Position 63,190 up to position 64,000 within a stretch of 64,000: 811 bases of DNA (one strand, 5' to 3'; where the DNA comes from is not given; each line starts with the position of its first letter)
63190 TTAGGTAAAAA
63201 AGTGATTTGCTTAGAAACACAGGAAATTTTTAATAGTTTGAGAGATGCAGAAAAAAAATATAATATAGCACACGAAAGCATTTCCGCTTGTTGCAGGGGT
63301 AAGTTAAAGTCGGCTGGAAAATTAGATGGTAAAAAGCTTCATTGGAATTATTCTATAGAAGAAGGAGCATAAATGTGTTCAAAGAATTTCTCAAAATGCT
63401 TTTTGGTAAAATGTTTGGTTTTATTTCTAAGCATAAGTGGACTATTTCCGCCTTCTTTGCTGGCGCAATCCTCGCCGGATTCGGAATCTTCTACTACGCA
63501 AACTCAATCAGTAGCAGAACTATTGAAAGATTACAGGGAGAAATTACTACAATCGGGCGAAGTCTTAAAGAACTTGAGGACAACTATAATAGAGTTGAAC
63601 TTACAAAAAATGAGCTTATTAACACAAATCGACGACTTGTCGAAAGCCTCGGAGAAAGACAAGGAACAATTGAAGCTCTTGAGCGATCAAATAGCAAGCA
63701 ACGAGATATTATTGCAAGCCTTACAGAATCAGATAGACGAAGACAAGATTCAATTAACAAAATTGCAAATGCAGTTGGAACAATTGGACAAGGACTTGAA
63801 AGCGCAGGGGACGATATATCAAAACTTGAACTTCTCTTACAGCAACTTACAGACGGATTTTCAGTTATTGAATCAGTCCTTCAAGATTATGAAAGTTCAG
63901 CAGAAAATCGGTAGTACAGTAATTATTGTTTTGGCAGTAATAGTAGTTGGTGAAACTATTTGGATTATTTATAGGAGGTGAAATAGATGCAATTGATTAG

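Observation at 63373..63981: About 500 nt of dual-frame coding for two membrane-anchored coiled-coil proteins: a spanin-like pair with no lipoprotein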

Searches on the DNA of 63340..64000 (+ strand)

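Call 24: search_dna_similar(query=window:63340-64000:+, collection=phages, mode=distant)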
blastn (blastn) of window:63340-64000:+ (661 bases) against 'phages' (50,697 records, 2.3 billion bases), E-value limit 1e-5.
No match.

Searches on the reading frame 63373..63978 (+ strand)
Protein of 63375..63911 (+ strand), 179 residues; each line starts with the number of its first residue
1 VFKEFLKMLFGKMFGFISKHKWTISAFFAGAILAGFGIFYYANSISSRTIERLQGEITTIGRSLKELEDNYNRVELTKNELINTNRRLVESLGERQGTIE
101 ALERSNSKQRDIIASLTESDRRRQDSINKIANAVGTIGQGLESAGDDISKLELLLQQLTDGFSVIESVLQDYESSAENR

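Call 41: search_protein_representatives(protein=window:63375-63911:+)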
Query: 179 residues. Proteins with E-value up to 0.001 (for the whole library): 10; up to 1e-10: 5; up to 1e-30: 0. The best 10 are listed.
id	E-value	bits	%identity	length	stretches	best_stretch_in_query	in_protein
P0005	8.9e-25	103.8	41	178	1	12-171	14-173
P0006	9.1e-25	103.8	47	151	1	16-170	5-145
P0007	1.5e-15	73.8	32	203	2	12-108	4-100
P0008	1.6e-14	70.5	38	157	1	18-170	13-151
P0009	6.8e-14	68.4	34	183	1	4-174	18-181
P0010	1.7e-08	50.9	34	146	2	15-103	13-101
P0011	1.3e-05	41.5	39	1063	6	38-84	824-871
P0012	7.0e-05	39.2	29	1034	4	89-167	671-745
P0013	1.1e-04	38.5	29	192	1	47-161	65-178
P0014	5.4e-04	36.3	27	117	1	22-117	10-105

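Call 43: find_encoding_contigs(protein=P0005, flank=6000, max_places=4)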
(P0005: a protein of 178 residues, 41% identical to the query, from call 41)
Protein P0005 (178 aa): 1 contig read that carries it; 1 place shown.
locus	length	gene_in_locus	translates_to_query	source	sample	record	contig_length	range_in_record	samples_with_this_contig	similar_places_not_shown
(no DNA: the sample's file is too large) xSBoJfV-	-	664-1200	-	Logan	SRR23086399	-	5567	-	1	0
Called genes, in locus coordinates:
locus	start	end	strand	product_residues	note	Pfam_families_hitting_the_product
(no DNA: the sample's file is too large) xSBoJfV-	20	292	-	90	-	-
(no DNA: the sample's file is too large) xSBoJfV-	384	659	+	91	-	PF09723:Zn_ribbon_8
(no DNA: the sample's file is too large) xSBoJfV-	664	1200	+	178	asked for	-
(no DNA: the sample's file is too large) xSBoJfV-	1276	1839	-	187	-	-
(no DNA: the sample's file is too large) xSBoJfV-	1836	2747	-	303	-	-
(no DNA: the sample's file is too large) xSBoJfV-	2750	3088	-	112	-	-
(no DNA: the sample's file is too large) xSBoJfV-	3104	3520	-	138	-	PF01467:CTP_transf_like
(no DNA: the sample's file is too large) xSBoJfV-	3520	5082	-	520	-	PF13578:Methyltransf_24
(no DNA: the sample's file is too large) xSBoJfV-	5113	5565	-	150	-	?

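Call 44: find_encoding_contigs(protein=P0006, flank=6000, max_places=4)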
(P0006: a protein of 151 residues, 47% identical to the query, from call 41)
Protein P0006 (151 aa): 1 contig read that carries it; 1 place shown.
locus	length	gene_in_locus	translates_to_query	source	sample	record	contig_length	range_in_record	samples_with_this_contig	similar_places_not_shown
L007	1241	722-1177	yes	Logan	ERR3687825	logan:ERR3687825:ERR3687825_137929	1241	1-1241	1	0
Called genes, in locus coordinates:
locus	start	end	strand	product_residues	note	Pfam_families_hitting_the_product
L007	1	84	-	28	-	?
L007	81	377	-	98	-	-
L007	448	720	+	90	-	PF09723:Zn_ribbon_8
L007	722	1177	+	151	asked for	-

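Call 46: find_encoding_contigs(protein=P0007, flank=6000, max_places=4)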
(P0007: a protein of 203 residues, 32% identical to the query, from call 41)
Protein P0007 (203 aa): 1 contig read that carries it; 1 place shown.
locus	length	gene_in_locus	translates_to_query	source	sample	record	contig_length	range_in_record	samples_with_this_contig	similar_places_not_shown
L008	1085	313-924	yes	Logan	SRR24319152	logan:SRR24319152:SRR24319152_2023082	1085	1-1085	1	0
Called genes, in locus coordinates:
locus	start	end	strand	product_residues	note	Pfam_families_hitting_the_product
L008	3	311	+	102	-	?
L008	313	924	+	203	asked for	PF28175:T4SS_LegC2C7 (faint)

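Call 47: find_encoding_contigs(protein=P0008, flank=6000, max_places=4)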
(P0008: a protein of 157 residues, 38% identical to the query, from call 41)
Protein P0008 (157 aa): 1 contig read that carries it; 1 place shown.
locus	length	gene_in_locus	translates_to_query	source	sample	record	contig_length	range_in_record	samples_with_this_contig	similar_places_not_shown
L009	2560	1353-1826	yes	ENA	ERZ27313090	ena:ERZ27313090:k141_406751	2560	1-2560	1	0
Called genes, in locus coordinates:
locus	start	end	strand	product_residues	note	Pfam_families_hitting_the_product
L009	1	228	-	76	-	?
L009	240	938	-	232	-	-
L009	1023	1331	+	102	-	PF09723:Zn_ribbon_8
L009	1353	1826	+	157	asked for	PF28175:T4SS_LegC2C7 (weak)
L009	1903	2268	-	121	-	-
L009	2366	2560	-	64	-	?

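Call 48: find_encoding_contigs(protein=P0009, flank=6000, max_places=4)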
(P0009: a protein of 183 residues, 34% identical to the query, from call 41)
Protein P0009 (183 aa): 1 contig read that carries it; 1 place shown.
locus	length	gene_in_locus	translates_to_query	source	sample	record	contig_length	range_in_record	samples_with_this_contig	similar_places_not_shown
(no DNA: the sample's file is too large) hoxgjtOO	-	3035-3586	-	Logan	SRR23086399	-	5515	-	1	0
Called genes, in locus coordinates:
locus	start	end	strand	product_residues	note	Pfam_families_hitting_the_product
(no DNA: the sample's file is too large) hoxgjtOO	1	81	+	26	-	?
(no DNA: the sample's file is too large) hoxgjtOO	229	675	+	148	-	PF00011:HSP20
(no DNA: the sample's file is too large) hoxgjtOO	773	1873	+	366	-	-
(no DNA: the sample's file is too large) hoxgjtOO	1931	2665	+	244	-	-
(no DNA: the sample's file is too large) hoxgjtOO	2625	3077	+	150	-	-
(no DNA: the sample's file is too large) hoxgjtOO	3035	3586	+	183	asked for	-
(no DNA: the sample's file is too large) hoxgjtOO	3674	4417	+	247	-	-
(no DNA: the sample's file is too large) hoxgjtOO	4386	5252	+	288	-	-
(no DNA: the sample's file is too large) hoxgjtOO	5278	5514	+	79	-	?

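Call 51: find_encoding_contigs(protein=P0010, flank=6000, max_places=4)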
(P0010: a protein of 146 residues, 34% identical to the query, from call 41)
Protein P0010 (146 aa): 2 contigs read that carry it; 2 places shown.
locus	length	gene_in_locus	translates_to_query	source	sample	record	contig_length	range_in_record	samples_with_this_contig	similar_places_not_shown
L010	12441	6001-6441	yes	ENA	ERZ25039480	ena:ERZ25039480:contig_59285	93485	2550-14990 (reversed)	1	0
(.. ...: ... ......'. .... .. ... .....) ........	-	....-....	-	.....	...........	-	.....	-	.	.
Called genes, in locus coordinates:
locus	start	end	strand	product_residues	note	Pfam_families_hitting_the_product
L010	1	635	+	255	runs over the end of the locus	-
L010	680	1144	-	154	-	-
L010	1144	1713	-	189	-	PF01510:Amidase_2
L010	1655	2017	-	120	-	PF13392:HNH_3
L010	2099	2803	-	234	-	-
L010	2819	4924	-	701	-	-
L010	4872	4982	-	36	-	-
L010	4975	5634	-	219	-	-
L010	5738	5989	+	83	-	-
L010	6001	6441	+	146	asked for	PF28175:T4SS_LegC2C7 (weak)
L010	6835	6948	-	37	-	-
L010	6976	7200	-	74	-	-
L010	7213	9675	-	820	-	PF02210:Laminin_G_2 (faint), PF13385:Laminin_G_3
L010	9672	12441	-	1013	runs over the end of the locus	-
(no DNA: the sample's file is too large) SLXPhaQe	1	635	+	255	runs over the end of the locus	-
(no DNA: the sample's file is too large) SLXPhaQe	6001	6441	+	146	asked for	PF28175:T4SS_LegC2C7 (weak)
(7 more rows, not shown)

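Call 52: find_encoding_contigs(protein=P0013, flank=6000, max_places=4)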
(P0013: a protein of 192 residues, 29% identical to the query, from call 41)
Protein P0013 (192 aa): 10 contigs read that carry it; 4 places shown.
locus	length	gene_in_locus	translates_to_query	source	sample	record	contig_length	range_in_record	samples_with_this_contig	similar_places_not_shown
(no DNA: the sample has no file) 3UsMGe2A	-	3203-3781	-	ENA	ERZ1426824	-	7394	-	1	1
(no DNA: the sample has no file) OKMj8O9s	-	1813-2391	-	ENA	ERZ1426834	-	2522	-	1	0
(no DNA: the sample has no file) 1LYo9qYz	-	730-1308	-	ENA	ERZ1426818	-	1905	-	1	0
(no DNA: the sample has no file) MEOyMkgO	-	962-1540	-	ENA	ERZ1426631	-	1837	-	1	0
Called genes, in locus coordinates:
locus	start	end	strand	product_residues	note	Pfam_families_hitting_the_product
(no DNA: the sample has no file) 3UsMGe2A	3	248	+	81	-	?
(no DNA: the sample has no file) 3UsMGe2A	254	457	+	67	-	-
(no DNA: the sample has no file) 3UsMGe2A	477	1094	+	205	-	-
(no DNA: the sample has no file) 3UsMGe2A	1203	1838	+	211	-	-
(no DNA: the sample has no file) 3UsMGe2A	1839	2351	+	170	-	-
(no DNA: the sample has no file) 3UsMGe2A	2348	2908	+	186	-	PF18907:DUF5662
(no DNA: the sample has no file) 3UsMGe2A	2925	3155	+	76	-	-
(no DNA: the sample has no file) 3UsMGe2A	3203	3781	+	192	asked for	-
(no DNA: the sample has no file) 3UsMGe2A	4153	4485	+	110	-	PF00085:Thioredoxin, PF13098:Thioredoxin_2, PF13905:Thioredoxin_8 (faint)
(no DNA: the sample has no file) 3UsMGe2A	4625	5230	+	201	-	PF01551:Peptidase_M23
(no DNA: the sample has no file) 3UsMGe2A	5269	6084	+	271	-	PF00149:Metallophos, PF12850:Metallophos_2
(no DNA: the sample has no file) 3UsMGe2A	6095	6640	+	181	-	PF06941:NT5C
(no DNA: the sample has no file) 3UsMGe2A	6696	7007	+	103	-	-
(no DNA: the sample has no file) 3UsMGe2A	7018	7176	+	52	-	-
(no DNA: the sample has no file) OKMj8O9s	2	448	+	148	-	?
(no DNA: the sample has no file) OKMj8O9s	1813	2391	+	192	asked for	-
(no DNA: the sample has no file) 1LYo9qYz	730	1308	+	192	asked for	-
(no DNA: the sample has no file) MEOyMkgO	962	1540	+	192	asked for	-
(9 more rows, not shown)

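Call 53: find_encoding_contigs(protein=P0014, flank=6000, max_places=4)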
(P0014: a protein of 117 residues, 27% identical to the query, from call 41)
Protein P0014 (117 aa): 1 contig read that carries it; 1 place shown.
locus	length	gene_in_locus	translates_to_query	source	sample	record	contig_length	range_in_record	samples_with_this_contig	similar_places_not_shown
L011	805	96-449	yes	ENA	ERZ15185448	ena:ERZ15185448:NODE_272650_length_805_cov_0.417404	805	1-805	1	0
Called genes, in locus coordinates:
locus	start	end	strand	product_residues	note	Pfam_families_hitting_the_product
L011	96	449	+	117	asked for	-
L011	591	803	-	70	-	?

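Call 64: find_homologous_proteins(query=A2, max_evalue=0.001)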
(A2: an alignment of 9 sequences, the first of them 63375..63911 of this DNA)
Query A2 (9 sequences) (179 aa, profile of the alignment): 4 proteins with E <= 0.001 among 8000 candidates. Only proteins of 64 to 356 residues were searched: fused or split forms outside these lengths cannot appear, so this answer is no evidence that the protein stands alone or is whole; lengths 'longer' or 'shorter' looks for them.
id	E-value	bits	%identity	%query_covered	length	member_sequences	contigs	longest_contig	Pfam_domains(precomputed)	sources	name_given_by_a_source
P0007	7.8e-59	216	30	89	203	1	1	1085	PF28175.1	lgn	-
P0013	3.7e-48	181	31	65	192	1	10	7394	-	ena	-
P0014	1.1e-24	105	35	52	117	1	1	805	-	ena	-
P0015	7.7e-13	67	21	54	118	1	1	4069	-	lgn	-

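Call 78: find_encoding_contigs(protein=P0015, flank=4000, max_places=3)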
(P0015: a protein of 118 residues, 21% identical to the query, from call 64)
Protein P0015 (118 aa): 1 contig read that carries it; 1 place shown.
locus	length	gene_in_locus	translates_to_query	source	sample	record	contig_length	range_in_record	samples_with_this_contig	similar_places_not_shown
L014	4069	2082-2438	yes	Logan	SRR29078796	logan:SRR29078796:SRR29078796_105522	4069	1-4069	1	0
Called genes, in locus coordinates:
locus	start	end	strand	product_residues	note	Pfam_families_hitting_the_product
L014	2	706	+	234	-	?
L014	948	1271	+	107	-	-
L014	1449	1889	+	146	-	PF02557:VanY (weak), PF13539:Peptidase_M15_4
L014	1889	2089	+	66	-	-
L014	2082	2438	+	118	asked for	-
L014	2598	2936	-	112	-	PF01841:Transglut_core, PF04473:DUF553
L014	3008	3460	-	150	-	-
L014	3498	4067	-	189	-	?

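Call 82: predict_structure(alignment_id=A1)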
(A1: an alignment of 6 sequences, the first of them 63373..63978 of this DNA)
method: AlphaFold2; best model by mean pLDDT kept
length: 202 residues; sequences in the alignment: 6
mean_pLDDT: 82.3   pTM: 0.34
mean pLDDT of the five models: 82.3, 81.8, 81.7, 78.0, 76.1
residues with pLDDT >= 90: 115; 70-90: 45; 50-70: 22; < 50: 20
segments of 3 or more residues with pLDDT < 50: 1-4, 24-39
pLDDT, mean of each block of 10 residues (from residue 1): 48 60 46 43 79 90 93 94 95 96 95 96 96 96 94 93 91 84 81 79 65
secondary structure, 60 per line:
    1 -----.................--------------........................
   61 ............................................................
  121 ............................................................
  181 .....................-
elements in order: H6-22 H37-201

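Call 83: predict_structure(alignment_id=A2)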
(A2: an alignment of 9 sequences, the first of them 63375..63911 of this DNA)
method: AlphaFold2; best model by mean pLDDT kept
length: 179 residues; sequences in the alignment: 9
mean_pLDDT: 81.1   pTM: 0.33
mean pLDDT of the five models: 81.1, 79.0, 75.0, 71.6, 67.6
residues with pLDDT >= 90: 65; 70-90: 74; 50-70: 39; < 50: 1
segments of 3 or more residues with pLDDT < 50: none
pLDDT, mean of each block of 10 residues (from residue 1): 75 64 80 84 81 87 93 95 95 94 95 93 87 77 70 69 63 55
secondary structure, 60 per line:
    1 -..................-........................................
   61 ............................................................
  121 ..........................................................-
elements in order: H2-19 H21-178

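Call 85: search_protein_families(library=phrogs, alignment_id=A2, max_evalue=0.001)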
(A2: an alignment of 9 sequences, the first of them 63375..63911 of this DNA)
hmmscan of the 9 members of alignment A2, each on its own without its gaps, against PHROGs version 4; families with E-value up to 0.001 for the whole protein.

A. member 1, window:63375-63911:+ (179 aa): 4 families
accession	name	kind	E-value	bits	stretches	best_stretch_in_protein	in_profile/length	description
phrog_739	-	lysis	5.4e-06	27.6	1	21-108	5-84/122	Rz-like spanin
phrog_4876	-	unknown function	0.00018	22.2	1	42-121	80-159/226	-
phrog_13567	-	unknown function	0.00026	21.9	1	47-108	16-77/82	-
phrog_214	-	lysis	0.00028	21.8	0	19-75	6-65/176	Rz-like spanin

B. families by the number of members that match (of 9 scanned): 17 families
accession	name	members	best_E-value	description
phrog_739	-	6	8.4e-08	Rz-like spanin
phrog_4876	-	4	3.7e-06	-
phrog_7303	-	3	0.00012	-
phrog_89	-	2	8.3e-06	Rz-like spanin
phrog_13567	-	2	0.00026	-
phrog_1009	-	2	0.00096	-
phrog_2658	-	1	0.0001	hol-like chemotaxis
phrog_37804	-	1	0.0001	-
phrog_214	-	1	0.00028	Rz-like spanin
phrog_167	-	1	0.00029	tail length tape measure protein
phrog_10613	-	1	0.00032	tail length tape measure protein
phrog_19577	-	1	0.00036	minor head protein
phrog_2335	-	1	0.00056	tail length tape measure protein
phrog_26164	-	1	0.00056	-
phrog_1775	-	1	0.00057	minor head protein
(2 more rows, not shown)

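Call 86: search_protein_families(library=phrogs, alignment_id=A1, max_evalue=0.001)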
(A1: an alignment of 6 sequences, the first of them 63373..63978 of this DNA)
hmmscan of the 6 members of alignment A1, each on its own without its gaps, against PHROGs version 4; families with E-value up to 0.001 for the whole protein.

A. member 1, window:63373-63978:+ (202 aa): 0 families

B. families by the number of members that match (of 6 scanned): 19 families
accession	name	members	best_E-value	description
phrog_89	-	2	2.1e-07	Rz-like spanin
phrog_5975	-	2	1.5e-05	-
phrog_1272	-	1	1.8e-08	tail length tape measure protein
phrog_4876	-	1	4.7e-07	-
phrog_19577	-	1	4.4e-06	minor head protein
phrog_4704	-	1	1.4e-05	tail length tape measure protein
phrog_739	-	1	2.7e-05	Rz-like spanin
phrog_1535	-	1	2.8e-05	tail length tape measure protein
phrog_13576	-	1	3.3e-05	methyltransferase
phrog_95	-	1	7.1e-05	integrase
phrog_77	-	1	7.6e-05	SbcC-like subunit of palindrome specific endonuclease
phrog_2658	-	1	9.5e-05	hol-like chemotaxis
phrog_16017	-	1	0.00013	-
phrog_167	-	1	0.0003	tail length tape measure protein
phrog_19043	-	1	0.00032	-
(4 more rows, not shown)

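Call 90: search_dna_similar(query=L014:2086-2523:+, collection=phages, mode=protein, max_evalue=0.1)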
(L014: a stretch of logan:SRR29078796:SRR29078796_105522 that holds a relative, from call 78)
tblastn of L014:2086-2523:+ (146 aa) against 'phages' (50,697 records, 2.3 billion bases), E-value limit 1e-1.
No match.

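Call 91: search_dna_similar(query=P0013, collection=phages, mode=protein, max_evalue=0.1)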
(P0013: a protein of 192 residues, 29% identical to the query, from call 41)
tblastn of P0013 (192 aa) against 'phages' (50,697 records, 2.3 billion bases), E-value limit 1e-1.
No match.

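Call 92: search_dna_similar(query=L009:1357-1899:+, collection=phages, mode=protein, max_evalue=0.1)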
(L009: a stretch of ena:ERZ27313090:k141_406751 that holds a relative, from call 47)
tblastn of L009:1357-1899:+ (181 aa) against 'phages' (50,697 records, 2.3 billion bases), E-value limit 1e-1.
No match.

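Call 96: find_related_loci(query=A3, collection=viral_contigs, flank=8000)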
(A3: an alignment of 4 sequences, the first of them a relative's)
Query A3 (146 aa) in viral_contigs; peptide patterns used: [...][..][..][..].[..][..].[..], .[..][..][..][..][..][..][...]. (x = any residue, [..] = any of these).
86 stretches matched a pattern, but none encodes a relative of the query by tblastn (E <= 1e-3).

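Call 97: find_related_loci(query=A3, collection=genome_contigs, flank=8000)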
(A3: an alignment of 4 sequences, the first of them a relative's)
Query A3 (146 aa) in genome_contigs; peptide patterns used: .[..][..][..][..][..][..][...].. (x = any residue, [..] = any of these).
23 stretches matched a pattern, but none encodes a relative of the query by tblastn (E <= 1e-3).

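Call 98: find_related_loci(query=A3, collection=metagenome_contigs, flank=8000)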
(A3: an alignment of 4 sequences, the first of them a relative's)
Query A3 (146 aa) in metagenome_contigs; peptide patterns used: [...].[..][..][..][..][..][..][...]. (x = any residue, [..] = any of these).
131 stretches matched a pattern; 2 encode a relative of the query (tblastn E <= 1e-3); 2 distinct loci.
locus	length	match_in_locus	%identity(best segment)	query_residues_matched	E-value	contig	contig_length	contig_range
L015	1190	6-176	42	97-146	2e-7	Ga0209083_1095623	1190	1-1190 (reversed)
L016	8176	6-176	40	97-146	4e-7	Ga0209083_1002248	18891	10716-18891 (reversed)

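Call 100: search_protein_families(library=pfam, proteins=[L014:1889-2086:+, L014:1449-1886:+], max_evalue=0.01)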
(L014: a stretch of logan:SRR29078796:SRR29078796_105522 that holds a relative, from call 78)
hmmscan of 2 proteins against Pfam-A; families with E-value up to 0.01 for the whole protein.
L014:1889-2086:+ (66 aa): 0 families

L014:1449-1886:+ (146 aa): 2 families
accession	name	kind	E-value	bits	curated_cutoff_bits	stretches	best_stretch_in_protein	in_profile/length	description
PF13539.11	Peptidase_M15_4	-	1e-13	52.1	25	1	85-145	4-70/70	D-alanyl-D-alanine carboxypeptidase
PF02557.22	VanY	-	1.1e-06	29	25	1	8-105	3-81/132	D-alanyl-D-alanine carboxypeptidase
